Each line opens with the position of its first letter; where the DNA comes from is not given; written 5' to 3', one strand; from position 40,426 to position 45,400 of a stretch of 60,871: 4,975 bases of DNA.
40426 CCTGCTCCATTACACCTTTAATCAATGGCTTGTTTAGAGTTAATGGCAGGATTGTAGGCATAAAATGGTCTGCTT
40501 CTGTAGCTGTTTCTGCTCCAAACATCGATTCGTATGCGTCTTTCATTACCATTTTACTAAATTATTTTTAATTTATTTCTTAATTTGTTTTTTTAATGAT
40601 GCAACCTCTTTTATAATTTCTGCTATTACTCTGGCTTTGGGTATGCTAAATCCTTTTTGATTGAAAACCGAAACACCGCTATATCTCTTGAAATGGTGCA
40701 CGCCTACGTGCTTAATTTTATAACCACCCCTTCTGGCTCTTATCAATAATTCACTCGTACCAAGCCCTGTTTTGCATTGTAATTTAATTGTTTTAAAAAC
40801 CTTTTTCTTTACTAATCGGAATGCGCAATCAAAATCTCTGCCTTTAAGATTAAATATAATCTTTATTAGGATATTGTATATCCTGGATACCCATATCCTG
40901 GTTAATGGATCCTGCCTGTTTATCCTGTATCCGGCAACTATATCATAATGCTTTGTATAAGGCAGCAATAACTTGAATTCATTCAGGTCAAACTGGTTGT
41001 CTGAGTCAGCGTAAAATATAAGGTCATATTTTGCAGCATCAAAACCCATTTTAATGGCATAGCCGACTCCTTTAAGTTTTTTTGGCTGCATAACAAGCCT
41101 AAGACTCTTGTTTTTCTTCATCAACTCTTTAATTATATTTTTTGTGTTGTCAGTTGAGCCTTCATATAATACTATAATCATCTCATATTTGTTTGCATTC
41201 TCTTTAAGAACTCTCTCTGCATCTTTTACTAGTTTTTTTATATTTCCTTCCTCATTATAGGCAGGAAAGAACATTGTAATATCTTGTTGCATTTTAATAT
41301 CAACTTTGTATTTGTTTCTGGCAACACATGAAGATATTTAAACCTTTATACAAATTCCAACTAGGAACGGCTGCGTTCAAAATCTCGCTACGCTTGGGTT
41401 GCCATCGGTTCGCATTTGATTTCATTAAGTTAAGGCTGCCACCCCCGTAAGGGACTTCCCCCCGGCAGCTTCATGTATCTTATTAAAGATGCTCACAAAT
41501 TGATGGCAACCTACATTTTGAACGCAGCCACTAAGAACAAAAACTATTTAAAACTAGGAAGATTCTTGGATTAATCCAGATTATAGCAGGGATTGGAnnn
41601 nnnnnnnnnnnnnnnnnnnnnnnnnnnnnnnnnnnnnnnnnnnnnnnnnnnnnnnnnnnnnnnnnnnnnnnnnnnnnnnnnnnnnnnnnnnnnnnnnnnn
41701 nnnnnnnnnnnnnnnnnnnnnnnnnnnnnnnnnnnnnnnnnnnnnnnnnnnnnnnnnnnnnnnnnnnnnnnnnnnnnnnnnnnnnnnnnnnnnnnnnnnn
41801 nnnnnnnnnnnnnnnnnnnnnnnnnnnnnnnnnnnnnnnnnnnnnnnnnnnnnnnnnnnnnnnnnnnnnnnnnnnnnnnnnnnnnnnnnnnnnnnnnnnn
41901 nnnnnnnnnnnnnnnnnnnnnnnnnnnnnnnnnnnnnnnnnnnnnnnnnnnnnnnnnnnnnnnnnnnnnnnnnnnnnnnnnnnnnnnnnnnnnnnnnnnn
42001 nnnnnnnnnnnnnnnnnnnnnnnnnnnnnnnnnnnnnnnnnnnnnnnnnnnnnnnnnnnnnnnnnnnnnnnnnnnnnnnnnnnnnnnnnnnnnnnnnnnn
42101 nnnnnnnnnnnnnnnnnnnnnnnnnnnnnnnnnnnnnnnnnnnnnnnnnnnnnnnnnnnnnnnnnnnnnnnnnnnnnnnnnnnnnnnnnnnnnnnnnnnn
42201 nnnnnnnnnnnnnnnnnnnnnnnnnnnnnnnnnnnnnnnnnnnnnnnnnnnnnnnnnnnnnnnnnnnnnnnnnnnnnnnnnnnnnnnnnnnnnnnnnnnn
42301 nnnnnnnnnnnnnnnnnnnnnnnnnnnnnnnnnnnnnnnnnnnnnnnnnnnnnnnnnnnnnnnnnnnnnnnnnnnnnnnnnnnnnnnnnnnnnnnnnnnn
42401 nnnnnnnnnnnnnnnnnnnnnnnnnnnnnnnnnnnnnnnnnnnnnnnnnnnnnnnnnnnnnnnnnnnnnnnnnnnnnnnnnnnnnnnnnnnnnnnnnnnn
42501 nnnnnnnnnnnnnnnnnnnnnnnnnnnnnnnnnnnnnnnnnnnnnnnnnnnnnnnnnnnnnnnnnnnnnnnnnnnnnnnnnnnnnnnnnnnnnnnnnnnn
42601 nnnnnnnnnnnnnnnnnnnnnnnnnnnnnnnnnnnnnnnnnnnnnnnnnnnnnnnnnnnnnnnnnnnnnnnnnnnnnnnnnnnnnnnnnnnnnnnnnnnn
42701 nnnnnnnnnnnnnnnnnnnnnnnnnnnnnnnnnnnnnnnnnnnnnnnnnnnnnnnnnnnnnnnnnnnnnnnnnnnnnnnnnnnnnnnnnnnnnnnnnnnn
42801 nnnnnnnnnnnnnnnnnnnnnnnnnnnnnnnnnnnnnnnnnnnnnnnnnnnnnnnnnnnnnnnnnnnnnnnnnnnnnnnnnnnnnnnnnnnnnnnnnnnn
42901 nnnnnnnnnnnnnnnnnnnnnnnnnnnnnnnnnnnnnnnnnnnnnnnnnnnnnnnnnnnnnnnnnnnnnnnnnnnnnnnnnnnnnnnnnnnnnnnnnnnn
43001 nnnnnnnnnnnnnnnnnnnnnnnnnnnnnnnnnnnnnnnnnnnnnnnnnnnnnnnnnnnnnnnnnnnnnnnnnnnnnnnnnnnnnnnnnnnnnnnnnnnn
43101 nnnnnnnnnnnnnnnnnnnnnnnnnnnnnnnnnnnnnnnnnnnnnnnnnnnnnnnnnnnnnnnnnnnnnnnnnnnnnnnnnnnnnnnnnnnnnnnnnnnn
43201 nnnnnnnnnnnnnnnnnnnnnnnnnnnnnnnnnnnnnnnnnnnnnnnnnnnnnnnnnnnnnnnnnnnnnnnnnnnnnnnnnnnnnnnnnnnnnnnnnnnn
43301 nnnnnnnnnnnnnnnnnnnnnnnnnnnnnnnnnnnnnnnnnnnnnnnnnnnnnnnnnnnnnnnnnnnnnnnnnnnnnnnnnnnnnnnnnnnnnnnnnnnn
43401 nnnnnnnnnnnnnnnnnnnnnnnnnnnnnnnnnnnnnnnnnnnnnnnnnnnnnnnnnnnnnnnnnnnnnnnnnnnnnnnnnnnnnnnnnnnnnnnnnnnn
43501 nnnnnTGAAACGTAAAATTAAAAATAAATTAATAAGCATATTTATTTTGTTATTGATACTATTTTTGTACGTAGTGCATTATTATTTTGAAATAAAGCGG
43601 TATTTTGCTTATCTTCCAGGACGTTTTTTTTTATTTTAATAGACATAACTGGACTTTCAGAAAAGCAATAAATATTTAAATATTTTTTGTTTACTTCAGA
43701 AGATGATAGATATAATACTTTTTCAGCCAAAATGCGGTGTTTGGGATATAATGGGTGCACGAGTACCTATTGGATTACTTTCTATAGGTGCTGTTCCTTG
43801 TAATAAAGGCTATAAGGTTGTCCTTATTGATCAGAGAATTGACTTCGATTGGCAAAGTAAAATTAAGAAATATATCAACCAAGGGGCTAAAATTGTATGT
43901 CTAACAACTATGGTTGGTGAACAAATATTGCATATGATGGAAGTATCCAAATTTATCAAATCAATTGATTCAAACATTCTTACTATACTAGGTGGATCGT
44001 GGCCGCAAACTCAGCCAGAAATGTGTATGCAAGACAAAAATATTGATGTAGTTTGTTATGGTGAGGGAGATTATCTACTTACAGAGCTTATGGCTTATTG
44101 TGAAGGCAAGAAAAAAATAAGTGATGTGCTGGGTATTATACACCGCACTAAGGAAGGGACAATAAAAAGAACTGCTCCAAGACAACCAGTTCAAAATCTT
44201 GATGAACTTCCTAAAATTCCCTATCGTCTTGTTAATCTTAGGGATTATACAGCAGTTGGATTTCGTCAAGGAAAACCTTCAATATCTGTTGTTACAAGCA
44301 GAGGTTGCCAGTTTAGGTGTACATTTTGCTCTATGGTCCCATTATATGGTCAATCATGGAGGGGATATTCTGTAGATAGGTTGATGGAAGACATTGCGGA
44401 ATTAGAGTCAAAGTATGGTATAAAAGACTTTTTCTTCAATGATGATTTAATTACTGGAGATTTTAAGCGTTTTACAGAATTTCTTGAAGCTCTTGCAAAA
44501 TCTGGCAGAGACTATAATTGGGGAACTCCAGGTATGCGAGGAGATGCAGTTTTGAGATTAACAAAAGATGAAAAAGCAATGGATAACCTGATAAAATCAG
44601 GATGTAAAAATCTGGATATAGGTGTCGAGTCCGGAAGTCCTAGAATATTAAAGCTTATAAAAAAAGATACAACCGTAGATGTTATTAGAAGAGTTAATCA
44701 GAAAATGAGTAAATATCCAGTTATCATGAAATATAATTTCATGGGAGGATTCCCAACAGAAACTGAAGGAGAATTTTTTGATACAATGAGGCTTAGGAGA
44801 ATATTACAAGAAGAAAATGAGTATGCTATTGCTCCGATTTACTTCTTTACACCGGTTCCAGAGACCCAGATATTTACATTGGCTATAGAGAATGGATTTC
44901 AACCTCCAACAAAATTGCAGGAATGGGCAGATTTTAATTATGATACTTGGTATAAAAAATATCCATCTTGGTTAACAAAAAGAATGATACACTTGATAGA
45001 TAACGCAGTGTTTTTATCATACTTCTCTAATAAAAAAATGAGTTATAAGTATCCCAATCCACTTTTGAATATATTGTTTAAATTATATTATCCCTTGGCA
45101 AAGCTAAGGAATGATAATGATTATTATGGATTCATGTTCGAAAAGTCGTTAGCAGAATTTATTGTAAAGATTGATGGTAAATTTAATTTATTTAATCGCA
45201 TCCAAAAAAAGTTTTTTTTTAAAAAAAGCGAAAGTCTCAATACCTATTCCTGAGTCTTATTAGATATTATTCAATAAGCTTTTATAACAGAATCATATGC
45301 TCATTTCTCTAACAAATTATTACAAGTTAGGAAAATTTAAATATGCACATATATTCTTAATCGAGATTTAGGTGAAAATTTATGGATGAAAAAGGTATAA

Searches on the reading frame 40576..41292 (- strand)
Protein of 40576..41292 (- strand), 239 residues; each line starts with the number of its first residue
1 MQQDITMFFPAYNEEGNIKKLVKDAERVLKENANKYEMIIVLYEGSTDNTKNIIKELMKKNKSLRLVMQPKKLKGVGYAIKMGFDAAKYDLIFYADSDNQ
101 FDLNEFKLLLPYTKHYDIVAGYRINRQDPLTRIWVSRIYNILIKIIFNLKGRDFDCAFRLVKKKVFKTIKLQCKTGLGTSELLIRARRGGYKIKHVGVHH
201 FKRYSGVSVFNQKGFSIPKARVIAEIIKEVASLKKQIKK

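Call 40: search_protein_families(library=ncbifam, proteins=[window:40576-41292:-], max_evalue=0.01)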
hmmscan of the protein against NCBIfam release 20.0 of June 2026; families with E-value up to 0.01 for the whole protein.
window:40576-41292:- (239 aa): 15 families
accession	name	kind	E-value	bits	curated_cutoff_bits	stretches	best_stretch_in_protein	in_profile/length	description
NF007986.1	PRK10714.1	equivalog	2.8e-19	69.3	529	1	4-209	7-209/316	undecaprenyl-phosphate 4-deoxy-4-formamido-L-arabinose transferase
NF041391.1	DPhHxTase_Halo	equivalog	1.6e-14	53.4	375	1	11-204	3-187/213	dolichyl-phosphate hexose transferase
TIGR03937.1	PgaC_IcaA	equivalog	6.6e-13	48.4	422.3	1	3-110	45-147/407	poly-beta-1,6-N-acetyl-D-glucosamine synthase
NF047588.1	GlcsyltransPgfSStrep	equivalog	2.2e-12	46.8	500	1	5-169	3-167/308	glycosyltransferase PgfS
TIGR04182.1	glyco_TIGR04182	equivalog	3.8e-12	46.2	325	1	4-206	1-196/293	S-layer glycoprotein N-glycosyltransferase AglJ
NF038302.1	EPS_HpsE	equivalog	3.7e-09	36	300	1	4-104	2-102/307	hormogonium polysaccharide biosynthesis glycosyltransferase HpsE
NF047683.1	TeichurnBiosyTuaG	equivalog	5e-09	36.2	400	1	2-112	5-110/252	teichuronic acid biosynthesis protein TuaG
NF007482.0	PRK10073.1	equivalog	7.7e-09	35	423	1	5-112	8-109/334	glycosyltransferase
NF010496.0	PRK13915.1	equivalog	4.9e-08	32.4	262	1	2-99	30-127/307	glucosyl-3-phosphoglycerate synthase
NF050050.1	ProtGlycPglI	equivalog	2e-07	30.7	500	1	7-112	6-107/306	GalNAc(5)-diNAcBac-PP-undecaprenol beta-1,3-glucosyltransferase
TIGR04283.1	glyco_like_mftF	equivalog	1.6e-06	27.9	182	1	9-144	5-130/221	TIGR04283 family arsenosugar biosynthesis glycosyltransferase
NF058614.1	PPMAGASynPpgS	equivalog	8.9e-06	25.3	370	1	4-191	1-187/226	polyprenyl-phospho-N-acetylgalactosaminyl synthase PpgS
NF041875.1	EPS_EpsD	equivalog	0.00058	19.3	370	1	9-101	5-92/325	exopolysaccharide biosynthesis glycosyltransferase EpsD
NF045692.1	OglycostaseCruG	equivalog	0.0022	17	600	1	5-100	43-139/386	2'-O-glycosyltransferase CruG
TIGR04195.1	S_glycosyl_SunS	equivalog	0.003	16.5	350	1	6-100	60-143/421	SunS family peptide S-glycosyltransferase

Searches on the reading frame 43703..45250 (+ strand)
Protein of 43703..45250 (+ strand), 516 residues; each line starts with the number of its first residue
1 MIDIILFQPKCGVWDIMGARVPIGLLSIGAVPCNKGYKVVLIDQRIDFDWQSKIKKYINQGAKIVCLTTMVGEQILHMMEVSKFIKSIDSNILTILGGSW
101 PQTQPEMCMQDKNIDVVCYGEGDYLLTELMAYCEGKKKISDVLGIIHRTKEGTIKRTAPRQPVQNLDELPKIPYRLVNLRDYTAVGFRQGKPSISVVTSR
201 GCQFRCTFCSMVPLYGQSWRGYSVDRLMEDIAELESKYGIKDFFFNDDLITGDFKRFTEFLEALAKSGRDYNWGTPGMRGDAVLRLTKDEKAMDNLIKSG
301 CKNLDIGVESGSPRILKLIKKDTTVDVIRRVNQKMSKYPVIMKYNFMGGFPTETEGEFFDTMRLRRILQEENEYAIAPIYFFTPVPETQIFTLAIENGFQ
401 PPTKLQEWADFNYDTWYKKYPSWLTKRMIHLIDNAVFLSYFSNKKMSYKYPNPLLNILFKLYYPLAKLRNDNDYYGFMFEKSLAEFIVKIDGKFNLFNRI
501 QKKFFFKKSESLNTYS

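Call 72: search_protein_families(library=pfam, proteins=[window:43703-45250:+], max_evalue=0.001)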
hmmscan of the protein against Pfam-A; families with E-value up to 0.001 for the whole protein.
window:43703-45250:+ (516 aa): 2 families
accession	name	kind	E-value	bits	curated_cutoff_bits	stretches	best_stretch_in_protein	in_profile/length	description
PF04055.27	Radical_SAM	-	4e-17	63.3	29.5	1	196-364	1-165/166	Radical SAM superfamily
PF02310.24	B12-binding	-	2.7e-13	50.3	32.1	1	22-129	14-120/121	B12 binding domain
